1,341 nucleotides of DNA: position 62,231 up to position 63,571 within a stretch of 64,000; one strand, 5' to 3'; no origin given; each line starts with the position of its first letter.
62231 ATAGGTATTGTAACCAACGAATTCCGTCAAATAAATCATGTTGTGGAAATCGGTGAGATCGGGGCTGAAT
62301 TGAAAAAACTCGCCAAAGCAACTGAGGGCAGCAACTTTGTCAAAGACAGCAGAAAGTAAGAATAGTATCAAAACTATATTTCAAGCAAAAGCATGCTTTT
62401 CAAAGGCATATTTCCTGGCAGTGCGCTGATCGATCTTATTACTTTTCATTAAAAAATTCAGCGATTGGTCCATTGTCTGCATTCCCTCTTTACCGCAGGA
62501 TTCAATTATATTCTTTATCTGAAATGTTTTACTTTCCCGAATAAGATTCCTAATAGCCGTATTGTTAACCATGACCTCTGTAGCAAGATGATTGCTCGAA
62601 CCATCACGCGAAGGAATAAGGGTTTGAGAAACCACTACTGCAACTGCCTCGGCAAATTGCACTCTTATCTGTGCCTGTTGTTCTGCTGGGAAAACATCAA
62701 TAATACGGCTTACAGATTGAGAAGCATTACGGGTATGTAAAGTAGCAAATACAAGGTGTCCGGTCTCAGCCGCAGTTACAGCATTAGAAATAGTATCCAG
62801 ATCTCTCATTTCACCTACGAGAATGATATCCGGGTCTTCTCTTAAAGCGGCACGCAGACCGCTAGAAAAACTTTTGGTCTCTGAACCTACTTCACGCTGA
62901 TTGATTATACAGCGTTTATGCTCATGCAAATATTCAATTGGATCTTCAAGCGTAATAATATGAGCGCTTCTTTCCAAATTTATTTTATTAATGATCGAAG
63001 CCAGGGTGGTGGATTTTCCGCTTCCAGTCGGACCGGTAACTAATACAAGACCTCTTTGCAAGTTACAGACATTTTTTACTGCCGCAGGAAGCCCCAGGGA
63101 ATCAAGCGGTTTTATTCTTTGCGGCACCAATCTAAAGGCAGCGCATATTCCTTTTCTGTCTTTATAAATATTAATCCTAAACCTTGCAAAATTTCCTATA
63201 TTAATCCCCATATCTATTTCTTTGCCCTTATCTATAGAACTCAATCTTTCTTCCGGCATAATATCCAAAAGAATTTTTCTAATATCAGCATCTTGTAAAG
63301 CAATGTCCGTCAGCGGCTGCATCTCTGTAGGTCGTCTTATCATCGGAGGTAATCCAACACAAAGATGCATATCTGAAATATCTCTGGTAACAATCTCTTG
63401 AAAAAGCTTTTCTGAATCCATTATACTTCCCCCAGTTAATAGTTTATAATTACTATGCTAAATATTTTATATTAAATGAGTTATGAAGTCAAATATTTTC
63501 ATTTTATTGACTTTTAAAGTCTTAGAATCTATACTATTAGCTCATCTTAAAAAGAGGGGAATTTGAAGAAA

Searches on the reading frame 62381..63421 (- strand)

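Call 73: search_protein_families(library=pfam, proteins=[window:62381-63421:-], max_evalue=0.00001)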
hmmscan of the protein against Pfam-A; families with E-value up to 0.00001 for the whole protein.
window:62381-63421:- (346 aa): 1 family
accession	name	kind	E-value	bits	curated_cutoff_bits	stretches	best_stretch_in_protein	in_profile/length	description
PF00437.27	T2SSE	-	2.7e-46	158.3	24.9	1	66-288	80-288/370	Type II/IV secretion system protein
